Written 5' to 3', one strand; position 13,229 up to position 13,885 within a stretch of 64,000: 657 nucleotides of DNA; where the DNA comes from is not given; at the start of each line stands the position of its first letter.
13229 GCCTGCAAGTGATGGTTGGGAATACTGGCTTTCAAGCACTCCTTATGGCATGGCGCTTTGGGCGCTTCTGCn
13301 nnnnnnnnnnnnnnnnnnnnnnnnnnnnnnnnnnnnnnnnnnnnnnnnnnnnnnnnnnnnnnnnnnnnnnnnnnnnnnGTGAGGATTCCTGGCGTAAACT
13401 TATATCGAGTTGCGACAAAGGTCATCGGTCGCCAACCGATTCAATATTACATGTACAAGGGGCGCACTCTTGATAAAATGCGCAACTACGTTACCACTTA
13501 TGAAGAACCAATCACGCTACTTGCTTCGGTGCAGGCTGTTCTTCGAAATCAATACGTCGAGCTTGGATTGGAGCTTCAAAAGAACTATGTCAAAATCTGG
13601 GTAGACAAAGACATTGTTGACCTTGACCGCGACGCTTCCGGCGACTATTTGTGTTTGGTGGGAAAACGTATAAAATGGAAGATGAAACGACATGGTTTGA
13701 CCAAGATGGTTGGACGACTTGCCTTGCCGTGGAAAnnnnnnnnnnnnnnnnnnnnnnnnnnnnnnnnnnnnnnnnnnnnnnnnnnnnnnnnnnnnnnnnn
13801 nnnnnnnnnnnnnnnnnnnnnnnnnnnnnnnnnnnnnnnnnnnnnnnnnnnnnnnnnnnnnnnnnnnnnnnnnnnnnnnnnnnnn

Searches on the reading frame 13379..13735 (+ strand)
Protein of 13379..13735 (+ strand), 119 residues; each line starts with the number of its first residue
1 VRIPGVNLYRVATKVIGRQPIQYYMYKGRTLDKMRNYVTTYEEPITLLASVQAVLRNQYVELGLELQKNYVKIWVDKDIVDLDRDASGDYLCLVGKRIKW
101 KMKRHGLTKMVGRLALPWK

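Call 56: list_cluster_members(proteins=[window:13379-13735:+, window:14351-14497:+, window:14557-14796:+, window:13813-14346:+, window:13957-14346:+, window:13797-13967:+, window:14575-14796:+])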
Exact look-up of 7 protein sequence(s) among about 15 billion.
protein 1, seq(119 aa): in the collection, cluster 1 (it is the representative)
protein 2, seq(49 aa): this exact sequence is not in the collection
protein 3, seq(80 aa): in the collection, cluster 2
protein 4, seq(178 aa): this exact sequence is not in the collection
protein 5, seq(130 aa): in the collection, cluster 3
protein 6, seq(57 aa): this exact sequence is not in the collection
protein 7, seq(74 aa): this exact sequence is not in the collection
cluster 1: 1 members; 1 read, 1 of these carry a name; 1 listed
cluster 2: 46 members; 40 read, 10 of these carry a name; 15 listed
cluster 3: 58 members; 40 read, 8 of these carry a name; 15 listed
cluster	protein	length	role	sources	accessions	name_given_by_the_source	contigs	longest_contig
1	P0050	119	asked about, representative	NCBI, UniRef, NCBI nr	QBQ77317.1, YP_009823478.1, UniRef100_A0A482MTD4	hypothetical protein WFH_00029 [Escherichia phage vB_EcoM_WFH] | Uncharacterized protein n=1 Tax=Escherichia phage vB_EcoM_WFH TaxID=2508192 ... | head protein [Escherichia phage vB_EcoM_WFH]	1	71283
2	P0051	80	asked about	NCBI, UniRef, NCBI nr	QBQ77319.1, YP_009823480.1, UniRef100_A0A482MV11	hypothetical protein WFH_00031 [Escherichia phage vB_EcoM_WFH] | Uncharacterized protein n=1 Tax=Escherichia phage vB_EcoM_WFH TaxID=2508192 ... | tail completion or Neck1 protein [Escherichia phage vB_EcoM_WFH]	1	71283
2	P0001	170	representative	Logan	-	-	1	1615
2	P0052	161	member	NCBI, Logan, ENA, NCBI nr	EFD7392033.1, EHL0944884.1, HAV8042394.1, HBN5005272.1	TPA: hypothetical protein JLA97_004008 [Escherichia coli] | hypothetical protein [Escherichia coli]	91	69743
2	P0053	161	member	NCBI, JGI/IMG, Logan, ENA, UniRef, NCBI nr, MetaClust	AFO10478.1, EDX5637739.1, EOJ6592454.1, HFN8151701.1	hypothetical protein [Escherichia phage AV128] | hypothetical protein | Phage protein n=2 Tax=Wifcevirus TaxID=2733141 RepID=I6ZXX4_9CAUD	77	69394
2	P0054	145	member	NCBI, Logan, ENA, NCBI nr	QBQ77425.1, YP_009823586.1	hypothetical protein WFC_00033 [Escherichia phage vB_EcoM_WFC] | tail completion or Neck1 protein [Escherichia phage vB_EcoM_WFC]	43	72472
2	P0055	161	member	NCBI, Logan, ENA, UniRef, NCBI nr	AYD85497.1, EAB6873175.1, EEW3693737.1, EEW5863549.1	hypothetical protein D7009_17000 [Escherichia coli] | Uncharacterized protein n=4 Tax=Wifcevirus TaxID=2733141 RepID=A0A386KMP6_9CAUD | tail completion or Neck1 protein [Escherichia phage FEC19]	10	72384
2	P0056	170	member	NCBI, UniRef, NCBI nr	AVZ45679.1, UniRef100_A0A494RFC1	hypothetical protein vBEcoMRo157lw_00031 [Escherichia phage vB_EcoM-Ro157lw] | Uncharacterized protein n=2 Tax=Wifcevirus TaxID=2733141 RepID=A0A494RFC1_9CAUD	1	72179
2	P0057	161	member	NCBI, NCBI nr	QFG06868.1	hypothetical protein vBEco4M7_47 [Escherichia phage vB_Eco4M-7]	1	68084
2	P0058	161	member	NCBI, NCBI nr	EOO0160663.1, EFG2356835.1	hypothetical protein BO117_RS13595 [Escherichia coli] | hypothetical protein [Escherichia coli]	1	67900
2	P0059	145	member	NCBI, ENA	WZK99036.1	hypothetical protein O157vBn_00031 [Escherichia phage vB_Eco4M-7n]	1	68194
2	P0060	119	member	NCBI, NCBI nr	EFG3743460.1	hypothetical protein BOU83_005211 [Escherichia coli] | hypothetical protein [Escherichia coli]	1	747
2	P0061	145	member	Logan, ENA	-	-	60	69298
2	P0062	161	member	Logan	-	-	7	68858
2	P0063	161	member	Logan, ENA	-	-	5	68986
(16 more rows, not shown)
